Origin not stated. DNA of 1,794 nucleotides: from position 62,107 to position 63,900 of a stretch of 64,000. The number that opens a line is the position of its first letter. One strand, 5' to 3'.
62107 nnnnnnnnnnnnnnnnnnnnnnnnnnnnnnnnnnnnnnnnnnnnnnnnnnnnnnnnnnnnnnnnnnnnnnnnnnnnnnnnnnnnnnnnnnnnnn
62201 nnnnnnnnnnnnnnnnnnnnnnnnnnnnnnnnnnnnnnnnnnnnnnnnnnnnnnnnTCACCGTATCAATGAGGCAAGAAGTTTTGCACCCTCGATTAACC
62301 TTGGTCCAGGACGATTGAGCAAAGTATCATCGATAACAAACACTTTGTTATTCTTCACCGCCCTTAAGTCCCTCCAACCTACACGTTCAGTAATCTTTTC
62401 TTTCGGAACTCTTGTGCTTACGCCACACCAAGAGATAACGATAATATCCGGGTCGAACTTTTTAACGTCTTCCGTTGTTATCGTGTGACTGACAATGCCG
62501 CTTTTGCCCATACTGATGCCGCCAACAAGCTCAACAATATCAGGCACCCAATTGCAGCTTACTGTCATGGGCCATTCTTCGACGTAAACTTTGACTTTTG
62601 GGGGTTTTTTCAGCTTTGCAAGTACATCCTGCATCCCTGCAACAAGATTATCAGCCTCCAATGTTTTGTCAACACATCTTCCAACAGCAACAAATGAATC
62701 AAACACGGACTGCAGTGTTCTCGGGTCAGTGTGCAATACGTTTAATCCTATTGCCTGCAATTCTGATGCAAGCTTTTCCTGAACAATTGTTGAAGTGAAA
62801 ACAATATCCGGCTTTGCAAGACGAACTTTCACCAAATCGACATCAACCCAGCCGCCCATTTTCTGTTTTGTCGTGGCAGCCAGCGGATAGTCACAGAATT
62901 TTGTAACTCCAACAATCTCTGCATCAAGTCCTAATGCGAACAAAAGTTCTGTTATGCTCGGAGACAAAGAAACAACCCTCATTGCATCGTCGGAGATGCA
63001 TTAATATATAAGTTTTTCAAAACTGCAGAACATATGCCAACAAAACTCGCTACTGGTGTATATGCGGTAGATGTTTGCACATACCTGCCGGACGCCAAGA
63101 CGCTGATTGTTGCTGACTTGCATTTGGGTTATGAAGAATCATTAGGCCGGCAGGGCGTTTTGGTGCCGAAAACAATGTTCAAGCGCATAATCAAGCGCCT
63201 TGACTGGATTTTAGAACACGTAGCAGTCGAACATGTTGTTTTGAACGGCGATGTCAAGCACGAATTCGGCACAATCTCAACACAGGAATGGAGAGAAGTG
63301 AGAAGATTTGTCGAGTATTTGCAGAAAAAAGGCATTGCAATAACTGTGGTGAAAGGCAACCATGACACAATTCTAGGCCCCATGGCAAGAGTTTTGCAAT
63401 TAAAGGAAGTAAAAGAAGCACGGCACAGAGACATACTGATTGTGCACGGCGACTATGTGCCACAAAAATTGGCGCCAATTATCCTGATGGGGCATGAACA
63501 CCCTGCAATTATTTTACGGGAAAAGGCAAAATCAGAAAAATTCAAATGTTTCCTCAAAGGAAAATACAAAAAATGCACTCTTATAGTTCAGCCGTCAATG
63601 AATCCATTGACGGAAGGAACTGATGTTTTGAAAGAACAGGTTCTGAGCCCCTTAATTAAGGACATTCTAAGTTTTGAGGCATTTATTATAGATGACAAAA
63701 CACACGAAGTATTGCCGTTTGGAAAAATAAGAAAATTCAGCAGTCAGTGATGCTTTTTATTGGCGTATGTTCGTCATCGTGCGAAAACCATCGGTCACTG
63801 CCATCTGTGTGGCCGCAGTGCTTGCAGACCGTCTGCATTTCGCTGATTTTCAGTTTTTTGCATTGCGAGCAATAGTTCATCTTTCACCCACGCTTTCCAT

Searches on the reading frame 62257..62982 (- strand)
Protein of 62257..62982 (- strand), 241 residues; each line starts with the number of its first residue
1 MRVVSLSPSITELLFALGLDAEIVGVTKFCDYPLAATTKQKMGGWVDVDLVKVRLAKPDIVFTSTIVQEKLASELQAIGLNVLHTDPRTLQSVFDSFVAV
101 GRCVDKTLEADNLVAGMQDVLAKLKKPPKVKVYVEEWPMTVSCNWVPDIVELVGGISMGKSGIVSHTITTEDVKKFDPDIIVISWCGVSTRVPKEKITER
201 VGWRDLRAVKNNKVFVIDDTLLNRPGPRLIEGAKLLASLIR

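Call 54: search_protein_families(library=ncbifam, proteins=[window:62257-62982:-], max_evalue=0.001)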
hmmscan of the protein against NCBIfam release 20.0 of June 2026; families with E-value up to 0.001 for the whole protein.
window:62257-62982:- (241 aa): 5 families
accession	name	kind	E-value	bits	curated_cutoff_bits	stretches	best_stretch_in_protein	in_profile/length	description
TIGR04281.1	peripla_PGF_1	equivalog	3.9e-20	72.3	325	1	2-237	23-261/330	PGF-CTERM-anchored ABC transporter substrate-binding protein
TIGR03659.1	IsdE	equivalog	2.1e-17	63.3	298.65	1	2-222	40-272/292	heme ABC transporter substrate-binding protein IsdE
NF002894.0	PRK03379.1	equivalog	5.4e-17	61.8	234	1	2-237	25-259/266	vitamin B12 ABC transporter substrate-binding protein BtuF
TIGR03868.1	F420-O_ABCperi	hypoth_equivalog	4.4e-09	36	392.4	1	2-237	19-281/287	putative F420-0 ABC transporter substrate-binding protein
NF038402.1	TroA_like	subfamily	2.4e-08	33.8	30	1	2-182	1-184/219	helical backbone metal receptor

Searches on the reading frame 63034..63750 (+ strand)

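Call 54: search_protein_families(library=ncbifam, proteins=[window:63034-63750:+], max_evalue=0.001)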
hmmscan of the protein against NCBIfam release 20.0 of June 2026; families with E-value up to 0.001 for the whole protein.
window:63034-63750:+ (238 aa): 4 families
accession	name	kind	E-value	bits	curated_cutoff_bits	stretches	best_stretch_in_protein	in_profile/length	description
TIGR00024.1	SbcD_rel_arch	hypoth_equivalog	1.2e-52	178.8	115.2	1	22-234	16-220/224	putative phosphoesterase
TIGR04123.1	P_estr_lig_assc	hypoth_equivalog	1.1e-28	100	150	1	16-199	16-190/207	ligase-associated DNA damage response endonuclease PdeM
TIGR00619.1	sbcd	subfamily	0.00045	20.1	77.65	0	24-112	4-87/252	exonuclease subunit SbcD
TIGR01488.1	HAD-SF-IB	subfamily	0.0008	19.4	45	0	46-126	35-115/177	HAD-IB family phosphatase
